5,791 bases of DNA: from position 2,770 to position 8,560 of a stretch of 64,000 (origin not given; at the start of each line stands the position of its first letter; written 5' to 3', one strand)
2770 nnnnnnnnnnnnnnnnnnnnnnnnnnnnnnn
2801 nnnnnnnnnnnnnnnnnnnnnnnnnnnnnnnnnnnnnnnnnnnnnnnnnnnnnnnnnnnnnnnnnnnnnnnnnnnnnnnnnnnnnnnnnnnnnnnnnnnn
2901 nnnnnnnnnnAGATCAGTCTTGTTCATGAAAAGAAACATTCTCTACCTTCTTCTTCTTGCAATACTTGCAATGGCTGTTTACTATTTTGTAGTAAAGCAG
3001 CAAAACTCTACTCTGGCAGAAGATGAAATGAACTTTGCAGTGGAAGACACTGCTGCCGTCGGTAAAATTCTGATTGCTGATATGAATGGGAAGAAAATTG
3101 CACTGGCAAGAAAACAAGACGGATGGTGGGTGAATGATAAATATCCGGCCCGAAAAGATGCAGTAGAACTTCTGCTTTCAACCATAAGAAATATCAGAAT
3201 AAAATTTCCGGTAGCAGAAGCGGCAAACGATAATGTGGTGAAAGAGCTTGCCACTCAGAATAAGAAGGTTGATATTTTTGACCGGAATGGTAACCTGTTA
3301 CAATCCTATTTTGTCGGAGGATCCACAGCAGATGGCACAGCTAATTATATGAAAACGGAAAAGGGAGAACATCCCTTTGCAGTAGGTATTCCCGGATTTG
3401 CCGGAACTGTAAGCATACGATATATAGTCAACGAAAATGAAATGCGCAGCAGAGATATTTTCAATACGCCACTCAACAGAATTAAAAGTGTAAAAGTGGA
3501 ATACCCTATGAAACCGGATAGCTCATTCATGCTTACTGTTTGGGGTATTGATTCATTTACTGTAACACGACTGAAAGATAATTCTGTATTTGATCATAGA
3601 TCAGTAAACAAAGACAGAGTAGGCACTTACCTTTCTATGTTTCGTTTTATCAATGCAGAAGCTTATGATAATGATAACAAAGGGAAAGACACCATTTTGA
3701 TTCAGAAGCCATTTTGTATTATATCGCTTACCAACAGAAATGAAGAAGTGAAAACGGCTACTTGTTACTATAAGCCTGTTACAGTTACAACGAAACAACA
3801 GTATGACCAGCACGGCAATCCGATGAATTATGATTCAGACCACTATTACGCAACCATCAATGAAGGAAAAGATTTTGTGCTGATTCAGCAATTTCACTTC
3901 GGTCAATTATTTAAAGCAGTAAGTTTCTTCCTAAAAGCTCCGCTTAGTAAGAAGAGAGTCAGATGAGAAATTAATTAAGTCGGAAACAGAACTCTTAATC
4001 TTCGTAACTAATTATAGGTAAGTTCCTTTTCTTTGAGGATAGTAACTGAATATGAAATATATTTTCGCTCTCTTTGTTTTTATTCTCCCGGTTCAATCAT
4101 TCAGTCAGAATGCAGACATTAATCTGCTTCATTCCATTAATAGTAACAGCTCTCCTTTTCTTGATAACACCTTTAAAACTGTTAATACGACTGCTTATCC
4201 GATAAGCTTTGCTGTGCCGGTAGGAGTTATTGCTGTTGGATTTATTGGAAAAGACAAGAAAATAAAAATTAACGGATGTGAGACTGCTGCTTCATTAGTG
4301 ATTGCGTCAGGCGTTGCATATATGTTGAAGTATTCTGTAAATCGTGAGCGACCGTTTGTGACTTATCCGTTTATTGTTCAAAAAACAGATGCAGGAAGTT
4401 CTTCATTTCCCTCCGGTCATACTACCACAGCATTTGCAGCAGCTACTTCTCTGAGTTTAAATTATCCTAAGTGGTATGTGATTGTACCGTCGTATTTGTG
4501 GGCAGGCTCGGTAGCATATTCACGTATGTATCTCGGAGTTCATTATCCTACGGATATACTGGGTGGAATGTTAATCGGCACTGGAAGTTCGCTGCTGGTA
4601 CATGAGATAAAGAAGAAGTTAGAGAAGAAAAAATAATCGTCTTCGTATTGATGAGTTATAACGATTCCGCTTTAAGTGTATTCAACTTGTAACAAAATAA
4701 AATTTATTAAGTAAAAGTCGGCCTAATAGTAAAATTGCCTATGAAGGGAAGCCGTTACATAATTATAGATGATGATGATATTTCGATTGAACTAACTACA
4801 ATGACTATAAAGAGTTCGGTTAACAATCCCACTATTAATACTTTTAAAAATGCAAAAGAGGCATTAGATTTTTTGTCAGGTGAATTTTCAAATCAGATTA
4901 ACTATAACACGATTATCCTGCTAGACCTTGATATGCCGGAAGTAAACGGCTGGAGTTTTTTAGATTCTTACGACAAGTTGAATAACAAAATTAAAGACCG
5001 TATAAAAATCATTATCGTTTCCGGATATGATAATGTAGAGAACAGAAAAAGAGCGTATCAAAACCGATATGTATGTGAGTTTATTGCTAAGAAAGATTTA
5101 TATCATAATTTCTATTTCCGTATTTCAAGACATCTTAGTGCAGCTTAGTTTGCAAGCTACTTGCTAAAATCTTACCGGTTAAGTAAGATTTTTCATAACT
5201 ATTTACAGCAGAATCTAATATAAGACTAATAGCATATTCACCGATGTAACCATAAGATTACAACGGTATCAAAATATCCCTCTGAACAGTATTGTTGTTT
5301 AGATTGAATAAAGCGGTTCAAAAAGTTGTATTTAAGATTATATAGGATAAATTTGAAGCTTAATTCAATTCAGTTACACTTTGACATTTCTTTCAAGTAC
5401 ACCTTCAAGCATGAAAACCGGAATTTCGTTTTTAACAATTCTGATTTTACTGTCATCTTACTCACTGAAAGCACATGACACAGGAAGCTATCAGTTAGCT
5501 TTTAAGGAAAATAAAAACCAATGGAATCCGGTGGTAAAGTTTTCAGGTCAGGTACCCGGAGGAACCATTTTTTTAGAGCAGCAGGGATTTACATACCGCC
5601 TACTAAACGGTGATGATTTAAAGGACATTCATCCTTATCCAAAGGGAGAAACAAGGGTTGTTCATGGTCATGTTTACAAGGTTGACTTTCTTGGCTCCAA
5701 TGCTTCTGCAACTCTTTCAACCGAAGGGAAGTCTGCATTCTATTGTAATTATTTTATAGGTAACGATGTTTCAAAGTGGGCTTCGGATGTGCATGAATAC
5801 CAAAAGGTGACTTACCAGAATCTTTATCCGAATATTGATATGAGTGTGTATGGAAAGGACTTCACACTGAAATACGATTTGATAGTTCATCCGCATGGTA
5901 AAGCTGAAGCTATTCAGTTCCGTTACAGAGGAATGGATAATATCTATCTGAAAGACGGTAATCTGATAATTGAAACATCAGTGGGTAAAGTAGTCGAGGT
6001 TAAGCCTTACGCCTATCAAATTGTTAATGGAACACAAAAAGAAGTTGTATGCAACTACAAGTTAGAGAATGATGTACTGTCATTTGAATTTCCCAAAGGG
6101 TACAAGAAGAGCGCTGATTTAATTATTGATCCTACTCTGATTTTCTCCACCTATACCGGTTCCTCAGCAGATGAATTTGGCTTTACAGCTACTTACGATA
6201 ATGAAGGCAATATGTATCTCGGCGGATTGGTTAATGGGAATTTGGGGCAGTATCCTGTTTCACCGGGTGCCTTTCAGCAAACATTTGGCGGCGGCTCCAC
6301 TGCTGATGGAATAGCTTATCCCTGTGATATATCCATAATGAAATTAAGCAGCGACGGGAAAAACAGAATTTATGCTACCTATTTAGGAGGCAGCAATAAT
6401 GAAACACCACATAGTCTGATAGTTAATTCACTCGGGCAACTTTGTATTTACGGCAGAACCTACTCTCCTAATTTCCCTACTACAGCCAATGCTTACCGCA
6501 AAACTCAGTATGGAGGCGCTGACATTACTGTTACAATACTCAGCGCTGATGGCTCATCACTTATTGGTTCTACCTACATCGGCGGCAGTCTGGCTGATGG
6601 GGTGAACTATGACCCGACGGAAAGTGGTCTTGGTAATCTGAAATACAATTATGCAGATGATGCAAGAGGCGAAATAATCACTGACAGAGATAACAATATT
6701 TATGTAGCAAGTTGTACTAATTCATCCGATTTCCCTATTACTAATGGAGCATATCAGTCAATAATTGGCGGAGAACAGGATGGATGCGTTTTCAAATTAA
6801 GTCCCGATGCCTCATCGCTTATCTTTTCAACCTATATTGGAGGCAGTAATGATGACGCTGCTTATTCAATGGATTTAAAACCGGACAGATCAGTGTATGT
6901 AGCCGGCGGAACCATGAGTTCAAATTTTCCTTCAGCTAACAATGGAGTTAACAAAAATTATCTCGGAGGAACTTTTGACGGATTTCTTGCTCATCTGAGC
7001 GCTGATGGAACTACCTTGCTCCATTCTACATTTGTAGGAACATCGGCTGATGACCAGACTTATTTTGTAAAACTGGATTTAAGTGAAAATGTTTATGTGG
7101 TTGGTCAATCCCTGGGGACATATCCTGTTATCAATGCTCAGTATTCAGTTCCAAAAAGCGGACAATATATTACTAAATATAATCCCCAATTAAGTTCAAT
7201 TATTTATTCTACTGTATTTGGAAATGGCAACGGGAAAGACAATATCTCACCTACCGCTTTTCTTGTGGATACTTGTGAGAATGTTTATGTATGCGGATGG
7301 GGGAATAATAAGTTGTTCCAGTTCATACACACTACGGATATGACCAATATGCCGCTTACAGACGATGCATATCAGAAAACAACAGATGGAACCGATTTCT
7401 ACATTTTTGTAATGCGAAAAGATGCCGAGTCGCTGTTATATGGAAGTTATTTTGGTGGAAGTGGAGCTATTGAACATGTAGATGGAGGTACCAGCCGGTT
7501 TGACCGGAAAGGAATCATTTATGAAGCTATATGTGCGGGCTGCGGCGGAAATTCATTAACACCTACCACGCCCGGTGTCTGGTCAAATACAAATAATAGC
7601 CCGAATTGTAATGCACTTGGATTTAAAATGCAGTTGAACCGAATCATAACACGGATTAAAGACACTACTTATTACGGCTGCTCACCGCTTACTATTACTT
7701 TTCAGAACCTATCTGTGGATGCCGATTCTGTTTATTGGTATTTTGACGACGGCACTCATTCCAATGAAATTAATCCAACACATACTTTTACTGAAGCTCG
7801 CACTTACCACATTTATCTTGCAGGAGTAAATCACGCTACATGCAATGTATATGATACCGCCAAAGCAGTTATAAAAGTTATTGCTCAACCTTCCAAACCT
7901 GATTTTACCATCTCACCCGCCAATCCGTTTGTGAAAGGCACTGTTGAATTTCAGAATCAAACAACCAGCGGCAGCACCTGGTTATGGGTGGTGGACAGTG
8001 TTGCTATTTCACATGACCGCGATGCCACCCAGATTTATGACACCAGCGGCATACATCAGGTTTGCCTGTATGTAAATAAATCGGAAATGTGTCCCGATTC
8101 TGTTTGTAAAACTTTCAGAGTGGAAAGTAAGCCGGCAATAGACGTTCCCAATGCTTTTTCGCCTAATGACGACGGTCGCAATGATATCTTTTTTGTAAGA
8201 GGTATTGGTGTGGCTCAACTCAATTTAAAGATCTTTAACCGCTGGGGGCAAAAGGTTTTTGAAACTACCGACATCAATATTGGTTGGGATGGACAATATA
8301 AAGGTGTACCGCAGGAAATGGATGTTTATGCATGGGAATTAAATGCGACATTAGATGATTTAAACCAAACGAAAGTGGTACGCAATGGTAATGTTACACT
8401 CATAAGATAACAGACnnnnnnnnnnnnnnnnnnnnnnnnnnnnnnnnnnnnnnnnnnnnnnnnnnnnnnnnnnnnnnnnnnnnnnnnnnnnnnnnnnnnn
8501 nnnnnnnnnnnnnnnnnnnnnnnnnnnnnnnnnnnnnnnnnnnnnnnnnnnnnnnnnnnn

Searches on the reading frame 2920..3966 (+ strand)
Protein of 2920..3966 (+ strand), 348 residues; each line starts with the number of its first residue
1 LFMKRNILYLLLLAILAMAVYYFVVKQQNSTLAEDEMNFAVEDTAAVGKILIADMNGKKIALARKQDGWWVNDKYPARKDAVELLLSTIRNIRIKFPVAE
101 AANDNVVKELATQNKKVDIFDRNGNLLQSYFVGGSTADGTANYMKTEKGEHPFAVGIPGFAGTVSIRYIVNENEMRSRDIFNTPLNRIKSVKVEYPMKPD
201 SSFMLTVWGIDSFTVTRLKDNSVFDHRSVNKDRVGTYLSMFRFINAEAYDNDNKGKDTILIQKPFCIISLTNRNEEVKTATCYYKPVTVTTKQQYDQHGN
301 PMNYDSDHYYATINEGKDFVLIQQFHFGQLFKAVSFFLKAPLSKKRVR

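Call 67: search_protein_families(library=pfam, proteins=[window:2920-3966:+], max_evalue=0.00001)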
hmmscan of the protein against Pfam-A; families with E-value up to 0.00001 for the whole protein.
window:2920-3966:+ (348 aa): 1 family
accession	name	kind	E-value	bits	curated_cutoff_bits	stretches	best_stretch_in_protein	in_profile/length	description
PF14238.11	DUF4340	-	5.6e-07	30.4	25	1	73-252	7-170/183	Domain of unknown function (DUF4340)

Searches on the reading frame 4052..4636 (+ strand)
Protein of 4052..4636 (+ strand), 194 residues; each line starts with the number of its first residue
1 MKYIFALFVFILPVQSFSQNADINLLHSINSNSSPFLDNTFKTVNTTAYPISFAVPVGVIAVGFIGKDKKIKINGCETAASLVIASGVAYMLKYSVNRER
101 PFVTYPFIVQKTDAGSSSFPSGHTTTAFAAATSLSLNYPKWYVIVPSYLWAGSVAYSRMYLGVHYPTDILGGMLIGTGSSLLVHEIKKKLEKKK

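Call 67: search_protein_families(library=pfam, proteins=[window:4052-4636:+], max_evalue=0.00001)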
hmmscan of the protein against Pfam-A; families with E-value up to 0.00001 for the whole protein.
window:4052-4636:+ (194 aa): 2 families
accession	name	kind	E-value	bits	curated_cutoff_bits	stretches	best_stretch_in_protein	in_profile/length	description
PF01569.27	PAP2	-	1.7e-25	89.7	27.2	1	78-189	5-127/130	PAP2 superfamily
PF14378.12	PAP2_3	-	9.5e-10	39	27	1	105-180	113-188/190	PAP2 superfamily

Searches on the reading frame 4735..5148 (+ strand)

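Call 67: search_protein_families(library=pfam, proteins=[window:4735-5148:+], max_evalue=0.00001)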
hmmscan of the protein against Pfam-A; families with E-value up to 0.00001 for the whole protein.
window:4735-5148:+ (137 aa): 1 family
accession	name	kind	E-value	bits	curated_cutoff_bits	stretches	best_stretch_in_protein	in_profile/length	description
PF00072.30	Response_reg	-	1.7e-10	41.5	30.2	1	9-119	2-99/111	Response regulator receiver domain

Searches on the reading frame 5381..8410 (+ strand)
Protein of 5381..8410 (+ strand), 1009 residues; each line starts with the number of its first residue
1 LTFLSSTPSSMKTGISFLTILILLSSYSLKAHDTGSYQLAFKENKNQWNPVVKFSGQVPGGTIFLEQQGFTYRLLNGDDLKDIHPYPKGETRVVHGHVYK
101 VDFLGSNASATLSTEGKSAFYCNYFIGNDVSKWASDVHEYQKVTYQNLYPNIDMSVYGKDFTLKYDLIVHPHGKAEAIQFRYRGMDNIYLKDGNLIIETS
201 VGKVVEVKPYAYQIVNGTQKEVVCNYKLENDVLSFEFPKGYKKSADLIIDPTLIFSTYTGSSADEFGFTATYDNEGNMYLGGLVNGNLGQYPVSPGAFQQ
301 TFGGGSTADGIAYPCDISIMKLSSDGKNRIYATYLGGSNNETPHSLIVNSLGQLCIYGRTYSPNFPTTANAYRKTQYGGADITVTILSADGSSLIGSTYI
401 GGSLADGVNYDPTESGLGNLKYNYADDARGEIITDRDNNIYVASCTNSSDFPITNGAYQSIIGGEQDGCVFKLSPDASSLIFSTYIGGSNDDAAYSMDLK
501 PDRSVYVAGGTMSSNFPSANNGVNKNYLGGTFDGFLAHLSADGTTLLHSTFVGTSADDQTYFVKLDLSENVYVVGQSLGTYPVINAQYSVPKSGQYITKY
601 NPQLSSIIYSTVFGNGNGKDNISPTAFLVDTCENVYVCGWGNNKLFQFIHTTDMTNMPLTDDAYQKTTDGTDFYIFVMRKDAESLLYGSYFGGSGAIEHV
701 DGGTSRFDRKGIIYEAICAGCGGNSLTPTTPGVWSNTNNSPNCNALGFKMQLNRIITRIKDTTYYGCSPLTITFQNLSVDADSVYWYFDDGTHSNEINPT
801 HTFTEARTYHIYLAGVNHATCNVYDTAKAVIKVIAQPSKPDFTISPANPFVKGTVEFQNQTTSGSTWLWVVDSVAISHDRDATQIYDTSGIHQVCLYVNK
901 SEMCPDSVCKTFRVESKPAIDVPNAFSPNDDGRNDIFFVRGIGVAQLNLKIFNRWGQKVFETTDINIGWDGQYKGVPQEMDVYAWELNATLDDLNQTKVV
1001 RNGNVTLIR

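Call 67: search_protein_families(library=pfam, proteins=[window:5381-8410:+], max_evalue=0.00001)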
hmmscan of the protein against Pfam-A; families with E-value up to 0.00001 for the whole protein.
window:5381-8410:+ (1009 aa): 4 families
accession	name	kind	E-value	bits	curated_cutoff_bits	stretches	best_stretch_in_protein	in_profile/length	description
PF25778.1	DUF7948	-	1.2e-72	244.9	27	1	41-252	1-214/214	Domain of unknown function (DUF7948)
PF13585.12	CHU_C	-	1.9e-15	57.1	27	1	920-989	1-72/86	CHU_C Type IX secretion signal domain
PF06739.17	SBBP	-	5.5e-09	36.3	20.5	0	432-452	18-38/38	Beta-propeller repeat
PF18911.6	PKD_4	-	2.1e-07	31.3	27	0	772-814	24-67/85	PKD domain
